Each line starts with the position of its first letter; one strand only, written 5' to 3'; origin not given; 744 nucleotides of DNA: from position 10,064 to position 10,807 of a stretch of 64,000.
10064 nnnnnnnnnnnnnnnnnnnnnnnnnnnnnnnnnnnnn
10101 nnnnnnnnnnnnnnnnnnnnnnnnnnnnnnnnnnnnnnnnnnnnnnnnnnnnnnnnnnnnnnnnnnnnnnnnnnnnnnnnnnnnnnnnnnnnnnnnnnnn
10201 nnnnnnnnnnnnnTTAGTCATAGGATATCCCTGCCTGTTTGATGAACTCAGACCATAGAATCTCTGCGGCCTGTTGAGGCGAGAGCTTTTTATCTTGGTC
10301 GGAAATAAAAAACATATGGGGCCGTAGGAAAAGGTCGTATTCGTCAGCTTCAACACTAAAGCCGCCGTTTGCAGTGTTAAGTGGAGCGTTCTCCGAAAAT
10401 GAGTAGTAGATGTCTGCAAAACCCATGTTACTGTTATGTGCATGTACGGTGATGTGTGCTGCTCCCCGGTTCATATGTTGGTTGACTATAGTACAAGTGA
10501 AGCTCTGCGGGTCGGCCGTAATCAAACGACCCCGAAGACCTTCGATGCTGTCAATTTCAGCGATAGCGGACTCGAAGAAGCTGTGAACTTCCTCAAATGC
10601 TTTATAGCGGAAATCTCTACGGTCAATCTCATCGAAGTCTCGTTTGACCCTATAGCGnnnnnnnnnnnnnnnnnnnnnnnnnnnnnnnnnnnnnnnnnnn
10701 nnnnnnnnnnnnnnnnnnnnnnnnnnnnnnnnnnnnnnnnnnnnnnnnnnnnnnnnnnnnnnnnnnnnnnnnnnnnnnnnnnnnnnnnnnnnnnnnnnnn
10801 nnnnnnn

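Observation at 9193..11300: AT-rich TIR + zinc-ribbon two-gene module next to VapBC: candidate uncharacterised defence or NADase-toxin system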

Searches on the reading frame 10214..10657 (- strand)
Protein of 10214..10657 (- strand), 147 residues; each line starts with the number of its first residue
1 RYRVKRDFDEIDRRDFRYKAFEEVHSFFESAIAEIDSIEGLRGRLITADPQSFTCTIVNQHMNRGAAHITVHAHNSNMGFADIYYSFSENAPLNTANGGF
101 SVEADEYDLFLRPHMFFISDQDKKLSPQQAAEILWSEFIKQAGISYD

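Call 39: predict_structure(alignment_id=A2)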
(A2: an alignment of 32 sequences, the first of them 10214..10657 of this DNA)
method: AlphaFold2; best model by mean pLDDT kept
length: 147 residues; sequences in the alignment: 32
mean_pLDDT: 87.3   pTM: 0.83
mean pLDDT of the five models: 87.3, 85.5, 85.3, 84.0, 83.0
residues with pLDDT >= 90: 85; 70-90: 47; 50-70: 15; < 50: 0
segments of 3 or more residues with pLDDT < 50: none
pLDDT, mean of each block of 10 residues (from residue 1): 74 92 97 92 93 94 85 75 91 87 90 77 90 92 77
secondary structure, 60 per line:
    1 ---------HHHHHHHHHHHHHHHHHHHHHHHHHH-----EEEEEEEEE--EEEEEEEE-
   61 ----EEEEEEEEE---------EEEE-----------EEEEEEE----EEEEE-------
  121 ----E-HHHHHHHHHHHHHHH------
elements in order: H10-35 E41-49 E52-59 E65-73 E83-86 E98-104 E109-113 H127-141

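Call 42: fold_search(model_id=the predicted structure, library=pdb)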
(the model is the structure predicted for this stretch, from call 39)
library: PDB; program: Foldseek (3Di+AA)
matches with E <= 10: 385; with E <= 0.001: 0
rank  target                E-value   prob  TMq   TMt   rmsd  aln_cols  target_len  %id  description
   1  9khs_B                3.4e-02  0.75  0.38  0.38   9.4       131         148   11  Cryo-EM structure of Ufd2/Ubc4-Ub in complex with K29-linked diUb (monomeric conformation) (released 2025-07-30)
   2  6zhs_C                4.6e-02  0.60  0.36  0.35  11.0       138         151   14  Uba1 bound to two E2 (Ubc13) molecules (released 2022-01-12)
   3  2clw_A                5.5e-02  0.66  0.38  0.38   9.8       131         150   13  Crystal structure of human ubiquitin-conjugating enzyme UbcH5B (released 2007-06-12)
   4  1x23_A                5.5e-02  0.51  0.36  0.35  10.0       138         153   11  Crystal structure of ubch5c (released 2005-05-03)
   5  1jbb_A                5.9e-02  0.60  0.36  0.36  10.0       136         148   12  Ubiquitin Conjugating Enzyme, Ubc13 (released 2001-06-20)
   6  6zht_B                5.9e-02  0.60  0.36  0.35   9.6       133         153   12  Uba1-Ubc13 disulfide mediated complex (released 2022-01-12)
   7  2fuh_MODEL_1_A        7.1e-02  0.51  0.36  0.36   9.7       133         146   14  Solution Structure of the UbcH5c/Ub Non-covalent Complex (released 2006-03-28)
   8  3rpg_A                8.1e-02  0.47  0.36  0.36  10.0       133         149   14  Bmi1/Ring1b-UbcH5c complex structure (released 2011-08-17)
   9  8ams_A                8.6e-02  0.54  0.38  0.37  10.0       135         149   12  Complex of human TRIM2 RING domain, UBCH5C, and Ubiquitin (released 2023-11-15)
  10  1jbb_B                9.1e-02  0.54  0.37  0.37  10.2       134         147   13  Ubiquitin Conjugating Enzyme, Ubc13 (released 2001-06-20)
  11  3zni_C                9.1e-02  0.38  0.31  0.32  10.1       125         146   14  Structure of phosphoTyr363-Cbl-b - UbcH5B-Ub - ZAP-70 peptide complex (released 2013-07-10)
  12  6zhs_B                9.7e-02  0.44  0.35  0.34  10.8       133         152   14  Uba1 bound to two E2 (Ubc13) molecules (released 2022-01-12)
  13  5zbu_B                9.7e-02  0.20  0.28  0.28  12.9       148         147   17  Crystal Structure of PA-TM-RING E3 ligase RNF13 RING domain in complex with E2~Ub (released 2019-02-27)
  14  4ap4_E                1.0e-01  0.15  0.25  0.25  13.2       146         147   16  Rnf4 - ubch5a - ubiquitin heterotrimeric complex (released 2012-07-25)
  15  3ugb_A                1.1e-01  0.44  0.35  0.36   7.3       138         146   14  UbcH5c~Ubiquitin Conjugate (released 2012-05-16)
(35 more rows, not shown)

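Call 63: search_protein_representatives(protein=window:10214-10657:-)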
Query: 147 residues. Proteins with E-value up to 0.001 (for the whole library): 275; up to 1e-10: 105; up to 1e-30: 18. The best 150 are listed.
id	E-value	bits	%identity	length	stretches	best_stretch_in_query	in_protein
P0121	3.3e-47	176.7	55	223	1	1-147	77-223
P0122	1.8e-42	161.4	53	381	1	1-146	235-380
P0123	5.2e-41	156.6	56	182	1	1-144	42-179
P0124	5.4e-41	156.6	52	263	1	1-146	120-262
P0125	5.6e-41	156.5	52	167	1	1-146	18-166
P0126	2.2e-40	154.6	48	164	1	1-147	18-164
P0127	1.1e-39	152.3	47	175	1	2-146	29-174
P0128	3.7e-39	150.6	52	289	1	1-145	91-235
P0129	4.1e-39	150.5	50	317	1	2-146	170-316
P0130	2.7e-38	147.8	49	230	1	1-146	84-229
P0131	2.7e-37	144.6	54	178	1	21-147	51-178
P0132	1.8e-36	141.9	51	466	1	1-145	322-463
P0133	2.3e-33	131.8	42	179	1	1-146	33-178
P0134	3.1e-33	131.4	47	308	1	3-147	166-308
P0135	3.8e-31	124.7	48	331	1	1-146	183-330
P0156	3.2e-26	108.7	42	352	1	2-147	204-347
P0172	6.5e-23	98.0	37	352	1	1-147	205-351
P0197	9.6e-17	78.0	35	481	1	5-144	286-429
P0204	1.3e-14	71.1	35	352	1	2-145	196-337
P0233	5.4e-10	56.1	26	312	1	1-145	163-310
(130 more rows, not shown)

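Call 64: search_protein_families(library=pfam, proteins=[P0122, P0132, P0197, P0128, P0156, P0172, P0204, P0125, P0126, P0233], max_evalue=0.001)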
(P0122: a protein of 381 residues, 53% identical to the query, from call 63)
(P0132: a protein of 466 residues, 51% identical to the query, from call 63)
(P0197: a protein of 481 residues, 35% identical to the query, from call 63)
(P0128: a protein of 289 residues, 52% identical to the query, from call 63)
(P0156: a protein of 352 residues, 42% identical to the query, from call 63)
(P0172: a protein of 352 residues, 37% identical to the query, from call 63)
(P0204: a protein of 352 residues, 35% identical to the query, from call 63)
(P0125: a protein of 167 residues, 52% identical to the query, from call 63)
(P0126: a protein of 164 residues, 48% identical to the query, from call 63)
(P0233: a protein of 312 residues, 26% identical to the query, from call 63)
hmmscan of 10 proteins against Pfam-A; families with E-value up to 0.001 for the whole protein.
P0122 (381 aa): 0 families

P0132 (466 aa): 2 families
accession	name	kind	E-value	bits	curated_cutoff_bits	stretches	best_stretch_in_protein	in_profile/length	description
PF13676.11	TIR_2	-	6.8e-16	59.3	28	1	19-132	1-110/122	TIR domain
PF01582.25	TIR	-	9.9e-06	25.9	21.3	1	17-114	2-97/179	TIR domain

P0197 (481 aa): 2 families
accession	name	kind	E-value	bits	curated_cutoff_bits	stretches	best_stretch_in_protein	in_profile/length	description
PF13676.11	TIR_2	-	5.1e-16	59.7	28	1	139-246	2-104/122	TIR domain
PF01582.25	TIR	-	1.5e-06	28.5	21.3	1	141-236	4-100/179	TIR domain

P0128 (289 aa): 0 families

P0156 (352 aa): 1 family
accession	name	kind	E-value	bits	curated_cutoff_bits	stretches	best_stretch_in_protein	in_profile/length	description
PF00211.25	Guanylate_cyc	-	4.6e-06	26.8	21.9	1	9-158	7-168/183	Adenylate and Guanylate cyclase catalytic domain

P0172 (352 aa): 3 families
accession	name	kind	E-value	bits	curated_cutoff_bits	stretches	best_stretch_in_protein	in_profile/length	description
PF13676.11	TIR_2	-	2.4e-15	57.5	28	1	22-131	2-105/122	TIR domain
PF01582.25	TIR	-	7.1e-06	26.4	21.3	1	22-117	2-98/179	TIR domain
PF08937.16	ThsB_TIR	-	2.6e-05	25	21.2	1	22-103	1-86/100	Thoeris protein ThsB, TIR-like domain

P0204 (352 aa): 2 families
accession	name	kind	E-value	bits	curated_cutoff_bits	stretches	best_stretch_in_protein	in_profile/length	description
PF13676.11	TIR_2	-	6e-14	53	28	1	4-107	2-100/122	TIR domain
PF01582.25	TIR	-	8.5e-07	29.4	21.3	1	14-99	17-98/179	TIR domain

P0125 (167 aa): 0 families

P0126 (164 aa): 0 families

P0233 (312 aa): 2 families
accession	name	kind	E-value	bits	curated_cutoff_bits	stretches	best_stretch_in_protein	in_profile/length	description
PF13676.11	TIR_2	-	3.4e-17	63.5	28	1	5-108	2-100/122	TIR domain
PF01582.25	TIR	-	1.4e-07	31.9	21.3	1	6-100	3-98/179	TIR domain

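Call 65: find_encoding_contigs(protein=P0156, flank=6000, max_places=4)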
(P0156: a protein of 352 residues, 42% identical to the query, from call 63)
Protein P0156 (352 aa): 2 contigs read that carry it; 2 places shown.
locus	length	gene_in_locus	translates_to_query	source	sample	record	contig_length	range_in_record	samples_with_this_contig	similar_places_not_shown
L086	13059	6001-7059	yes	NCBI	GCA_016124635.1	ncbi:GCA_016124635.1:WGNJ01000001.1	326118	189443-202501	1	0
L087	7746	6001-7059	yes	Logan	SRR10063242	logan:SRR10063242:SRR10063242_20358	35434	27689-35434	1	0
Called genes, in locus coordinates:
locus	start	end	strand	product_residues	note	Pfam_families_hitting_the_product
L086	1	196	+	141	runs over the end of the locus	-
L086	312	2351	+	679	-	PF01464:SLT, PF27553:SLT_superhelical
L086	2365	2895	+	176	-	PF01872:RibD_C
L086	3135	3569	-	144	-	PF03795:YCII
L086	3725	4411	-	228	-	-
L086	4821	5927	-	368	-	PF00211:Guanylate_cyc (faint)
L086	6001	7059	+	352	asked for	PF00211:Guanylate_cyc (weak), PF27176:Y4lF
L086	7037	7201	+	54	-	-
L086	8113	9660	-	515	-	PF00117:GATase, PF07722:Peptidase_C26, PF02540:NAD_synthase (weak), PF03054:tRNA_Me_trans (faint), PF00958:GMP_synt_C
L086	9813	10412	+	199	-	-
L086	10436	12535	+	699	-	PF13598:DUF4139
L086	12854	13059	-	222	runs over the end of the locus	PF13505:OMP_b-brl, PF01617:Surface_Ag_2 (weak)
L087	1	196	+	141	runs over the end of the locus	-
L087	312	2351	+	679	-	PF01464:SLT, PF27553:SLT_superhelical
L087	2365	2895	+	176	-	PF01872:RibD_C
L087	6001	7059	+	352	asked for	PF00211:Guanylate_cyc (weak), PF27176:Y4lF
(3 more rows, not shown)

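Call 82: search_protein_families(library=pfam, proteins=[L086:4821-5927:-], max_evalue=1)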
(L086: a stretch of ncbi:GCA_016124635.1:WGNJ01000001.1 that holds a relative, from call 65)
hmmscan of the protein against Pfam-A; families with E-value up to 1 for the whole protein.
L086:4821-5927:- (368 aa): 1 family
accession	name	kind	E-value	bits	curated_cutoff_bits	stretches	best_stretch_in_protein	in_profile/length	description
PF00211.25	Guanylate_cyc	-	1.9e-06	28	21.9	1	286-335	101-156/183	Adenylate and Guanylate cyclase catalytic domain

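Call 104: fold_search(model_id=the predicted structure, library=viral)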
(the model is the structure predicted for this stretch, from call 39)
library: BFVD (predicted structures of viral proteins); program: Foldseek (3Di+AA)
matches with E <= 10: 706; with E <= 0.001: 0
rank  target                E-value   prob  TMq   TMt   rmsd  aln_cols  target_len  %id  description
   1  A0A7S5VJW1            3.3e-02  0.99  0.36  0.57   3.6        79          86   19  (no name in the UniProt tables at hand)
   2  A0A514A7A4            7.1e-02  0.97  0.31  0.48   4.3        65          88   11  (no name in the UniProt tables at hand)
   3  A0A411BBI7            9.1e-02  0.72  0.28  0.48   7.3        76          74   14  (no name in the UniProt tables at hand)
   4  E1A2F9                9.6e-02  0.92  0.36  0.57   4.2        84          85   12  Uncharacterized protein [Aeromonas phage phiAS5]
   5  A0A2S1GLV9            9.6e-02  0.66  0.28  0.48   6.7        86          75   15  DUF7320 domain-containing protein [Erwinia phage Cronus]
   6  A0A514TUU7            9.6e-02  0.20  0.27  0.31  15.7       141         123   11  Uncharacterized protein [Aeromonas phage PS1]
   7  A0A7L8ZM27            1.0e-01  0.11  0.23  0.19  16.1       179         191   11  Uncharacterized protein [Erwinia phage pEa_SNUABM_47]
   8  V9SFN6                1.1e-01  0.57  0.28  0.29   6.4       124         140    8  Uncharacterized protein [Tunisvirus fontaine2]
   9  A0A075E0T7            1.3e-01  0.57  0.38  0.13   8.5       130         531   14  Uncharacterized protein [Dickeya phage RC-2014]
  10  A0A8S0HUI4            1.7e-01  0.20  0.26  0.32   9.7       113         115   11  (no name in the UniProt tables at hand)
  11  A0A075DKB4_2          1.7e-01  0.11  0.23  0.04  17.6       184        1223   10  Polyprotein (Fragment) [Rhizoctonia solani endornavirus - RS002]
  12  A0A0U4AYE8            1.8e-01  0.92  0.39  0.61   4.3        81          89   11  (no name in the UniProt tables at hand)
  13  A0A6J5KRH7            1.8e-01  0.47  0.35  0.12   7.9       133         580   13  Uncharacterized protein [uncultured Caudovirales phage]
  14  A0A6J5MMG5            1.9e-01  0.30  0.22  0.36  10.0        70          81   20  Uncharacterized protein [uncultured Caudovirales phage]
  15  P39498                2.0e-01  0.82  0.32  0.56   4.4        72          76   14  Uncharacterized 8.7 kDa protein in cd-pseT intergenic region [Enterobacteria phage T4]
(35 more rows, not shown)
